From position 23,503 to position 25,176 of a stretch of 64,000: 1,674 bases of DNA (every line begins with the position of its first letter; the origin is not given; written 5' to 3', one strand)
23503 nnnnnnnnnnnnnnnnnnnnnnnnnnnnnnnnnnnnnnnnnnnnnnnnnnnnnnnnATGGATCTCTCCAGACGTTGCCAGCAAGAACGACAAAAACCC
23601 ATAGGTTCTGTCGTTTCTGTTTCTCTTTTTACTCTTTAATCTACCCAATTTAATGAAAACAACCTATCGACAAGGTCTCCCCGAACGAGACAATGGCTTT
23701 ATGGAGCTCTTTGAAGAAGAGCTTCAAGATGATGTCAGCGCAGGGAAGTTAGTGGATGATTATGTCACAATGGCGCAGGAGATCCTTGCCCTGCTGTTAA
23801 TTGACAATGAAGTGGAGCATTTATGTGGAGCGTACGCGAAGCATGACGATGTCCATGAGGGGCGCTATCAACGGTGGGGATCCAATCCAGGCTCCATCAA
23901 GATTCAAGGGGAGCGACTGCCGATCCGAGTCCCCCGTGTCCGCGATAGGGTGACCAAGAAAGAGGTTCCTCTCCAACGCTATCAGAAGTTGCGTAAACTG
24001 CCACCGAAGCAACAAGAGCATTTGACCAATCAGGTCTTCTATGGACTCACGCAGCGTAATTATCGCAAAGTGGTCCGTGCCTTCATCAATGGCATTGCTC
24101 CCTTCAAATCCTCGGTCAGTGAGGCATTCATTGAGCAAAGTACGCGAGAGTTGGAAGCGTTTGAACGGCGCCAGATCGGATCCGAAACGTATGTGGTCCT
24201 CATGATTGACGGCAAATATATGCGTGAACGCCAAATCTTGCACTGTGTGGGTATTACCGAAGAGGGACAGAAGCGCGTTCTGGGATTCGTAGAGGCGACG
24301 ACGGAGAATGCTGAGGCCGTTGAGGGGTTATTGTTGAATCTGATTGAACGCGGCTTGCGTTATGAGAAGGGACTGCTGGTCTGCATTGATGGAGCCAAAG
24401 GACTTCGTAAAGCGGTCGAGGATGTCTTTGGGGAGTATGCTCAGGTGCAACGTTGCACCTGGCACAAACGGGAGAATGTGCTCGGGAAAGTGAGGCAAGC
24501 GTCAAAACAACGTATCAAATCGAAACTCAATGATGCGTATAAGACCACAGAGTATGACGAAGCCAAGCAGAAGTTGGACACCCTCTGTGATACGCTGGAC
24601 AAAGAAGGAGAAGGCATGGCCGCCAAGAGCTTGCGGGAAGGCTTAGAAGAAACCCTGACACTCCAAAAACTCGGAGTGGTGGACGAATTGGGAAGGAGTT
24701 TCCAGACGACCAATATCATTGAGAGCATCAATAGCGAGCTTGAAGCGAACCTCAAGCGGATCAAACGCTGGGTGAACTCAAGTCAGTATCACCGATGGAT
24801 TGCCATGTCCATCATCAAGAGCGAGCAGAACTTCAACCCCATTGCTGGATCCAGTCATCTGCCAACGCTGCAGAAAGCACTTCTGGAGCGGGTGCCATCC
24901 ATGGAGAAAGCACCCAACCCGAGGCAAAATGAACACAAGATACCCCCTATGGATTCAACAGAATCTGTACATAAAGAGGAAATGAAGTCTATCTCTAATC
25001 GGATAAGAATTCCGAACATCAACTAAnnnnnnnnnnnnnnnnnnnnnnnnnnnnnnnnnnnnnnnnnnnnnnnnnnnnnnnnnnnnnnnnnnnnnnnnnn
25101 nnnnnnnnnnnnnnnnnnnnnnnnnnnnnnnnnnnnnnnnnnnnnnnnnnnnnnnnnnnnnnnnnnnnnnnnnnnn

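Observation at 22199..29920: Tandem array of mosaic P-loop ATPase paralogues with segmental near-identity and discrete hypervariable cassettes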

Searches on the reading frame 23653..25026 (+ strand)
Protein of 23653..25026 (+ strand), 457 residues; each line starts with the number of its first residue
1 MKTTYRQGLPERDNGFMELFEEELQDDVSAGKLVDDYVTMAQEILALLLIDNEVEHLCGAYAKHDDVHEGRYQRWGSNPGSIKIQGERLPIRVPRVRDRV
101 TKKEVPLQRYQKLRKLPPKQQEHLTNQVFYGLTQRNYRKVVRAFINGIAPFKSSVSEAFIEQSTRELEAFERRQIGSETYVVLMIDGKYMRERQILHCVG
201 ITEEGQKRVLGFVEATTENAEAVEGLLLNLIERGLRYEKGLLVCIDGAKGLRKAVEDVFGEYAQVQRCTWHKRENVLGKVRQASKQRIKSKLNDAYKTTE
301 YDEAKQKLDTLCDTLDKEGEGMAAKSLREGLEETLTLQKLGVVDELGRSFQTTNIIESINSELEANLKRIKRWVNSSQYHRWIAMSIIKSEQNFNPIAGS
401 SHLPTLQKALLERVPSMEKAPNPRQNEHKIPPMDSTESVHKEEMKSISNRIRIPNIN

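Call 7: search_protein_families(library=pfam, proteins=[window:23653-25026:+], max_evalue=0.01)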
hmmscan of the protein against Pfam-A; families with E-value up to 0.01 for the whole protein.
window:23653-25026:+ (457 aa): 1 family
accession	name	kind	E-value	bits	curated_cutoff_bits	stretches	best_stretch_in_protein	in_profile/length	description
PF00872.24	Transposase_mut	-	1.6e-37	129.7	21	1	22-393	10-375/379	Transposase, Mutator family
